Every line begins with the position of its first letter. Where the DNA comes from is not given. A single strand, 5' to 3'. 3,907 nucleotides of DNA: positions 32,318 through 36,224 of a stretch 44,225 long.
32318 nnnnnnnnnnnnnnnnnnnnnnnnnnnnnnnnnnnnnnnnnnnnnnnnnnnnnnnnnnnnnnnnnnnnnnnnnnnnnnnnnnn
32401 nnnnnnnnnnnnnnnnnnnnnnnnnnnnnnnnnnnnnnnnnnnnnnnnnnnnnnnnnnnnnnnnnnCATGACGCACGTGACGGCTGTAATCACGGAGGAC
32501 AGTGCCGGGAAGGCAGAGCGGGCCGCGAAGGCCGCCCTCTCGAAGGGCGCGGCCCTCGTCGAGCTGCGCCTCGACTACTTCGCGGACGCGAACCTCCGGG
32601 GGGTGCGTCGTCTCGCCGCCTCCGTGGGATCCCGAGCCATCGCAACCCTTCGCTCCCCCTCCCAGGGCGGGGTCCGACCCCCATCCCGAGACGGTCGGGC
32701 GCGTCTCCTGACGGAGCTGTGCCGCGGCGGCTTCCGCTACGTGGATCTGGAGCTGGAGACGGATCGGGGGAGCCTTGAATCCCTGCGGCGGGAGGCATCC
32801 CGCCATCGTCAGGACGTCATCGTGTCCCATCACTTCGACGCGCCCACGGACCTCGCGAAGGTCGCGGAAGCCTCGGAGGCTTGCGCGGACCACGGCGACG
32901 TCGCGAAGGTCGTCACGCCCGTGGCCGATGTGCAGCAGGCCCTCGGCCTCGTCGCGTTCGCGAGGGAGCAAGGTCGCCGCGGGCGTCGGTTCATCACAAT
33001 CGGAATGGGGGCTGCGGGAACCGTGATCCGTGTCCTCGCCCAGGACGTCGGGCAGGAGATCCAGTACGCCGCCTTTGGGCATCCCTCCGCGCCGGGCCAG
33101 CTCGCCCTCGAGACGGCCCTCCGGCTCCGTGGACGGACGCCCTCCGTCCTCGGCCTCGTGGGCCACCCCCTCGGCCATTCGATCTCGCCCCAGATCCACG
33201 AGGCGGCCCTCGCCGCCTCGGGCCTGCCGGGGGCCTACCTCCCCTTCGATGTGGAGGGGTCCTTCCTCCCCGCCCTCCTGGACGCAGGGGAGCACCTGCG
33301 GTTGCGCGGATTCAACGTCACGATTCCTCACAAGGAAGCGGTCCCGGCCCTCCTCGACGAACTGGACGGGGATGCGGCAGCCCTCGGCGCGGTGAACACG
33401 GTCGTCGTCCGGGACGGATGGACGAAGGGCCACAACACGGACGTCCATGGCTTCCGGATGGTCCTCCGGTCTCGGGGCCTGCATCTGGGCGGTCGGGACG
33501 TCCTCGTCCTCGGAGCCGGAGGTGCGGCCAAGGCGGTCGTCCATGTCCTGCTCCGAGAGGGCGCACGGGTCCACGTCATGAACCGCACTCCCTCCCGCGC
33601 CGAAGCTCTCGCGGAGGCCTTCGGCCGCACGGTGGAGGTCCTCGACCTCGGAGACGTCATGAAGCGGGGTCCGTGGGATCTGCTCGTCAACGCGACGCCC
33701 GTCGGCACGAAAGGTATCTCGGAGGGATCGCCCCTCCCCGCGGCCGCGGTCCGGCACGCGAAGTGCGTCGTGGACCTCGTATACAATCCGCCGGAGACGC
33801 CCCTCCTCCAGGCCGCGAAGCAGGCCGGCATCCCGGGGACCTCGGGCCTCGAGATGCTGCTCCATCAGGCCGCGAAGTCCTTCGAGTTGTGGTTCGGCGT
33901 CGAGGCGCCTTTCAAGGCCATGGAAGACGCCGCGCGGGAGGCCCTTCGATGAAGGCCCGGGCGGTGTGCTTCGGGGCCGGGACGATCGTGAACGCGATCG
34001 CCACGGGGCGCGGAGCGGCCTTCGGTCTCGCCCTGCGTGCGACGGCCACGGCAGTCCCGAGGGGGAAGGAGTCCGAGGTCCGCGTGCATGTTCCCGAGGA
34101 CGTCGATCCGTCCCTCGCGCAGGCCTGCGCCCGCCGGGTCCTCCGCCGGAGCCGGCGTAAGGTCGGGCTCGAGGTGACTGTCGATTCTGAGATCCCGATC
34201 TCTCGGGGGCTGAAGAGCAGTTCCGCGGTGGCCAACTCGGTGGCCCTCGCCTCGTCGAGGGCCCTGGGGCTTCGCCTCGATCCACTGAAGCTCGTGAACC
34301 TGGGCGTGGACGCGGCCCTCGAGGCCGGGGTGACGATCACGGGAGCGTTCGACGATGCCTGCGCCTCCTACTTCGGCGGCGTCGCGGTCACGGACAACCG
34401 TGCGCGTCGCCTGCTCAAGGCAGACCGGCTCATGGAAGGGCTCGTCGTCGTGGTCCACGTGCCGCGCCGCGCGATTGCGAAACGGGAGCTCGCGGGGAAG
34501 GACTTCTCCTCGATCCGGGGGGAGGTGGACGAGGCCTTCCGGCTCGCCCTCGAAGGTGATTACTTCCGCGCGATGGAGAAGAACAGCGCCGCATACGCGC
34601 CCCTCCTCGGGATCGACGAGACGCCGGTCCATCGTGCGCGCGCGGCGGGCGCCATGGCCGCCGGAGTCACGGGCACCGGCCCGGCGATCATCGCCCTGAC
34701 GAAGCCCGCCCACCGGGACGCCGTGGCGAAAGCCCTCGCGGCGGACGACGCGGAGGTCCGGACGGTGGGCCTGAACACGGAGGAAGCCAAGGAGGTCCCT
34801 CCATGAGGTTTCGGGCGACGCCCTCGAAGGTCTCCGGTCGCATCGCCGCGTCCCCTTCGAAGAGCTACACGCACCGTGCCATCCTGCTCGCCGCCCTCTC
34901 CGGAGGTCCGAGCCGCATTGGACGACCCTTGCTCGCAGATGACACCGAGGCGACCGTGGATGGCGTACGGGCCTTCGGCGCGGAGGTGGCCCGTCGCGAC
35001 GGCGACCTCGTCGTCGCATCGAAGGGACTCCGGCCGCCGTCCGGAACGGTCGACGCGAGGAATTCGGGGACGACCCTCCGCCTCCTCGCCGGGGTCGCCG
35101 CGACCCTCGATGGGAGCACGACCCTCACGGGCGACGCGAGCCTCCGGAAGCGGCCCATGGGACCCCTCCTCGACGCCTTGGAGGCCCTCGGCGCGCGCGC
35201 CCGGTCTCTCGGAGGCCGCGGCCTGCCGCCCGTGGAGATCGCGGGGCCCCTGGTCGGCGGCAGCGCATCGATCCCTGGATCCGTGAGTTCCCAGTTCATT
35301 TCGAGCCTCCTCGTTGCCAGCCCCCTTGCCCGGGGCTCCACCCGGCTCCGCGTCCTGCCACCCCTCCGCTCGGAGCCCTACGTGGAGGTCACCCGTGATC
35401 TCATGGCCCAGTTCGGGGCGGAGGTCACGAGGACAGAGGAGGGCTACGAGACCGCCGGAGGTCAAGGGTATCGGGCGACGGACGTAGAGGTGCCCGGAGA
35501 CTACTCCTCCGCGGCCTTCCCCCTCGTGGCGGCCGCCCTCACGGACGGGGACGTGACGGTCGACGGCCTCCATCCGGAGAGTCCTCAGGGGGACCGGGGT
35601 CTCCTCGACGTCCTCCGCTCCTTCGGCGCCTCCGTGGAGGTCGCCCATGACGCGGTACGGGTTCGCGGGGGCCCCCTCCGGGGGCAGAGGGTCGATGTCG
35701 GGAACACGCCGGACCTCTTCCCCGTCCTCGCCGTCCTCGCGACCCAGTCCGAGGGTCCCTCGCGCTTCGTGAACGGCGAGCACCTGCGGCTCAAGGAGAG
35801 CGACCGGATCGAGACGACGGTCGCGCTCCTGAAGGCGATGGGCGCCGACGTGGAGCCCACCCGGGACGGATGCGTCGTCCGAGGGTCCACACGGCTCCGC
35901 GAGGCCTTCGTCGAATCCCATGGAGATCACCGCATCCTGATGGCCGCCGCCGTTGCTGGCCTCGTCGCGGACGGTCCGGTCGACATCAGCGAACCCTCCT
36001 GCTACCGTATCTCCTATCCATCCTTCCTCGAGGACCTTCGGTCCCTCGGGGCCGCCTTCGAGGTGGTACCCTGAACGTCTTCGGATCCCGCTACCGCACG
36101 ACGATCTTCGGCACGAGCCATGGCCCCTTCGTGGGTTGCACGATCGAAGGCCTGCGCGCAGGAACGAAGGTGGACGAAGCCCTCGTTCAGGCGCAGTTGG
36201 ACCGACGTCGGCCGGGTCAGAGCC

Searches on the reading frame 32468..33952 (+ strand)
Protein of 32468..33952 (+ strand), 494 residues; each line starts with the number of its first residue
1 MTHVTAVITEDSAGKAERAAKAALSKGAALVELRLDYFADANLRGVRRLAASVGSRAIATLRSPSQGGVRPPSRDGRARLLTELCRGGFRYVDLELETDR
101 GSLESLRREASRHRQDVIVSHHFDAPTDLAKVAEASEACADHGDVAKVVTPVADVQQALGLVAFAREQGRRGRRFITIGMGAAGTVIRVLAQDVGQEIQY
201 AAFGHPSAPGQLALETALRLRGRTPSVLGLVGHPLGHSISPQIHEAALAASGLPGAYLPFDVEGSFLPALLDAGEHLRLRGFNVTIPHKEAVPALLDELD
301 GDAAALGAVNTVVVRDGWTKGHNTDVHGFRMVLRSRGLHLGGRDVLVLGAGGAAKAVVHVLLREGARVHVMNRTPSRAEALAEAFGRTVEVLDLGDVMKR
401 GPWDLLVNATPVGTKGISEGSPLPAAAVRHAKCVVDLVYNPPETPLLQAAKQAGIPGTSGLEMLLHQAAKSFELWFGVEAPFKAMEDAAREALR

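Call 82: search_protein_families(library=pfam, proteins=[window:32468-33952:+], max_evalue=0.00001)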
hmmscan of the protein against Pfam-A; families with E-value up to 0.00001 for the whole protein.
window:32468-33952:+ (494 aa): 5 families
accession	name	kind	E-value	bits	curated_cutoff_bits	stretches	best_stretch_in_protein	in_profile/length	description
PF01487.21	DHquinase_I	-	2.6e-31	110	22.2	1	8-217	4-226/230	Type I 3-dehydroquinase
PF08501.16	Shikimate_dh_N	-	5.6e-26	91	27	1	230-312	1-83/83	Shikimate dehydrogenase substrate binding domain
PF18317.6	SDH_C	-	2.2e-14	53.3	25.8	1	460-490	1-31/31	Shikimate 5'-dehydrogenase C-terminal domain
PF01488.26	Shikimate_DH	-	3.9e-10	40.4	24.3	1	339-400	9-72/138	Shikimate / quinate 5-dehydrogenase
PF03435.24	Sacchrp_dh_NADP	-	4.9e-06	27.3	25.1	0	345-439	1-100/129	Saccharopine dehydrogenase NADP binding domain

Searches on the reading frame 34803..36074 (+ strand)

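Call 82: search_protein_families(library=pfam, proteins=[window:34803-36074:+], max_evalue=0.00001)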
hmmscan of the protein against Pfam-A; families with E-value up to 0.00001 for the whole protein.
window:34803-36074:+ (423 aa): 1 family
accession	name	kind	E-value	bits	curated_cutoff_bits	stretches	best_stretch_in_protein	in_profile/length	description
PF00275.25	EPSP_synthase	-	1.1e-109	367.4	22.8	1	6-412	3-417/417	EPSP synthase (3-phosphoshikimate 1-carboxyvinyltransferase)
